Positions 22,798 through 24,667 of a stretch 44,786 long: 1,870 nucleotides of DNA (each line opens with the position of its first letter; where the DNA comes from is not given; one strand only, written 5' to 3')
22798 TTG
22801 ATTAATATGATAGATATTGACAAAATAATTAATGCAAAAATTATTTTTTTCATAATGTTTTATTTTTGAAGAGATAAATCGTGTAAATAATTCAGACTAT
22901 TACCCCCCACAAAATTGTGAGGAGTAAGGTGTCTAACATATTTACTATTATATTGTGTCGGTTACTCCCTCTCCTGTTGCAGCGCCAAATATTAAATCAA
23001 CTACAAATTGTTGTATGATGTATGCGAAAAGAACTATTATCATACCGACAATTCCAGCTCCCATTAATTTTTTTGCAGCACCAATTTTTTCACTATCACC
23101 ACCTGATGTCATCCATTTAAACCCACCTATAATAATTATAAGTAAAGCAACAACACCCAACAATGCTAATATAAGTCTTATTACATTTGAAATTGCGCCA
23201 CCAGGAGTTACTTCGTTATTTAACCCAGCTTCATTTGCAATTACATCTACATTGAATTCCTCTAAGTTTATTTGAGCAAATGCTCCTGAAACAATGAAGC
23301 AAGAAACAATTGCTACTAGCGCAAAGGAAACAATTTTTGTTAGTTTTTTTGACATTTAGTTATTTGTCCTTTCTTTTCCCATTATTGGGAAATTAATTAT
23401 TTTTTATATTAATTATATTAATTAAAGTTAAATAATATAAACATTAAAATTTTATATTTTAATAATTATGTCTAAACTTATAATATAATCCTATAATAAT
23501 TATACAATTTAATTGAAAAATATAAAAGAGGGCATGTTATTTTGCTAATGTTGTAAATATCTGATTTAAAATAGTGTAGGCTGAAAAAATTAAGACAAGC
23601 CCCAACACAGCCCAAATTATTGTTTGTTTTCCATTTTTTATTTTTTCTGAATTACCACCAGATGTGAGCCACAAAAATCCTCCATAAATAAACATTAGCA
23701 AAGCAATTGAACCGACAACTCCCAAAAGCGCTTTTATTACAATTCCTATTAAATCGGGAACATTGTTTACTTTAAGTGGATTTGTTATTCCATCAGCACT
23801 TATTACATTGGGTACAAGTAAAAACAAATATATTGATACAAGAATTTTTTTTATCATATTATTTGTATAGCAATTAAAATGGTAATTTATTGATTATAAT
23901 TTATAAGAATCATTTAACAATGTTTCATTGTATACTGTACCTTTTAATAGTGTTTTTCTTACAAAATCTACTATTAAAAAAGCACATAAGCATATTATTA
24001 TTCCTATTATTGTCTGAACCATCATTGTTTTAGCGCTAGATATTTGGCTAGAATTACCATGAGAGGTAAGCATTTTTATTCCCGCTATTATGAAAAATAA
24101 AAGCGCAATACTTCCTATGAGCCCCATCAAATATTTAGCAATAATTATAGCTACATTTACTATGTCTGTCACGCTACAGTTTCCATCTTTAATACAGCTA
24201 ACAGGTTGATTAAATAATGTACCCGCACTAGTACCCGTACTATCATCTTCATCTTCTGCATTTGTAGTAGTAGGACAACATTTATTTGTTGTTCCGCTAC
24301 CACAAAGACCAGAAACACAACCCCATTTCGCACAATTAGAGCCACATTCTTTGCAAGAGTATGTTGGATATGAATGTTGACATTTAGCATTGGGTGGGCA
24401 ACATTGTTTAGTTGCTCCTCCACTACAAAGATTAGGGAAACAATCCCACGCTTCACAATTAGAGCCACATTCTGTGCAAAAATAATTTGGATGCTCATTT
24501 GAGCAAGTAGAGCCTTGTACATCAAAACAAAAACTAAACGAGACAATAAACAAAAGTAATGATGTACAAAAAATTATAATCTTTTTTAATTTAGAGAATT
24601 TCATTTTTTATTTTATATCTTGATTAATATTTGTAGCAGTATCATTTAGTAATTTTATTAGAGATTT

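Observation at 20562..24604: Eight tandem VirB2/TrbC-like two-TM pilin paralogues with no secretion machinery in the window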

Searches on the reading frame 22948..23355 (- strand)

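Call 3: search_protein_families(library=pfam, proteins=[window:22948-23355:-], max_evalue=1)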
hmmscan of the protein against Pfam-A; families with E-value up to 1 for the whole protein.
window:22948-23355:- (135 aa): 3 families
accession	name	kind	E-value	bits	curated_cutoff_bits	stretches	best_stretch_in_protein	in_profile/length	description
PF18895.5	T4SS_pilin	-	7.3e-08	32.8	26.6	1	54-117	8-70/71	Type IV secretion system pilin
PF04956.18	TrbC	-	0.017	15.8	27.9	1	3-112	6-92/98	TrbC/VIRB2 pilin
PF17310.7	DUF5357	-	0.23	10.5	25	1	57-118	45-101/322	Family of unknown function (DUF5357)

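Call 4: search_protein_families(library=ncbifam, proteins=[window:22948-23355:-], max_evalue=1)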
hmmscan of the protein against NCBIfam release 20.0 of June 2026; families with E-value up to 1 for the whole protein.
window:22948-23355:- (135 aa): 4 families
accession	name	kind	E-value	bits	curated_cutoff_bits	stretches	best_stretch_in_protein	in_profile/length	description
NF045849.1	ICE_MMCAP2_0565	equivalog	0.00019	21.1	40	1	55-120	13-78/80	Mbov_0395 family pilin-like conjugal transfer protein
NF042426.1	fucose_Ac_NolL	equivalog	0.012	15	425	1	55-122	263-332/347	nodulation factor fucose acetyltransferase NolL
NF046050.1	CPBP_fam_MroQ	equivalog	0.25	10.7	270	1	38-128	22-112/243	intramembrane glutamic endopeptidase MroQ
NF046003.1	DxFTY_mem_plasm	subfamily_domain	0.32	11.5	60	1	67-123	10-65/130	DxFTY motif-containing membrane protein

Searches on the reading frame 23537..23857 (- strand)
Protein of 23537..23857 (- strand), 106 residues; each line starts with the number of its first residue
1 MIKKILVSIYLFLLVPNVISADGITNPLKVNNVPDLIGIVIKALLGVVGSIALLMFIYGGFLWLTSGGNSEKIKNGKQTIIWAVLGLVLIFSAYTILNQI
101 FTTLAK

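Call 3: search_protein_families(library=pfam, proteins=[window:23537-23857:-], max_evalue=1)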
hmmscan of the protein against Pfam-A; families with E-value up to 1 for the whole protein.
window:23537-23857:- (106 aa): 3 families
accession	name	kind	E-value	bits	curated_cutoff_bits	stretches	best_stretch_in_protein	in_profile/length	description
PF18895.5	T4SS_pilin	-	1.7e-12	47.6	26.6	1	31-98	3-69/71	Type IV secretion system pilin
PF04956.18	TrbC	-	7.1e-08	33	27.9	1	5-99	14-97/98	TrbC/VIRB2 pilin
PF19607.4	DUF6112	-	0.8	10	25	1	39-98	18-79/88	Family of unknown function (DUF6112)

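Call 4: search_protein_families(library=ncbifam, proteins=[window:23537-23857:-], max_evalue=1)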
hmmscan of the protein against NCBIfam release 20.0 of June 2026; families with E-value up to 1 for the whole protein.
window:23537-23857:- (106 aa): 1 family
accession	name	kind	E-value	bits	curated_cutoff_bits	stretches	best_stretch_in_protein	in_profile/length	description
NF045849.1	ICE_MMCAP2_0565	equivalog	1.1e-09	37.8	40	1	31-103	7-79/80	Mbov_0395 family pilin-like conjugal transfer protein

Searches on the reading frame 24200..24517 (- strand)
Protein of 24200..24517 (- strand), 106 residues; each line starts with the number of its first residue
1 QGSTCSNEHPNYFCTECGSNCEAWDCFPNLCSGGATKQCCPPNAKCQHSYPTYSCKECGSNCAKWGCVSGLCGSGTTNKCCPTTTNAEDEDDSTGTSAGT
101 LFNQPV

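Call 86: search_protein_representatives(protein=window:24200-24517:-)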
Query: 106 residues. Proteins with E-value up to 0.001 (for the whole library): 4; up to 1e-10: 1; up to 1e-30: 1. The best 4 are listed.
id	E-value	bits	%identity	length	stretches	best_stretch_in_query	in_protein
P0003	3.8e-66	237.3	100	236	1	1-106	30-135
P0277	6.1e-06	42.9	43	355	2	33-83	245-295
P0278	8.9e-06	42.4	45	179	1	3-69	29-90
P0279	2.3e-05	41.1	49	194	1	4-42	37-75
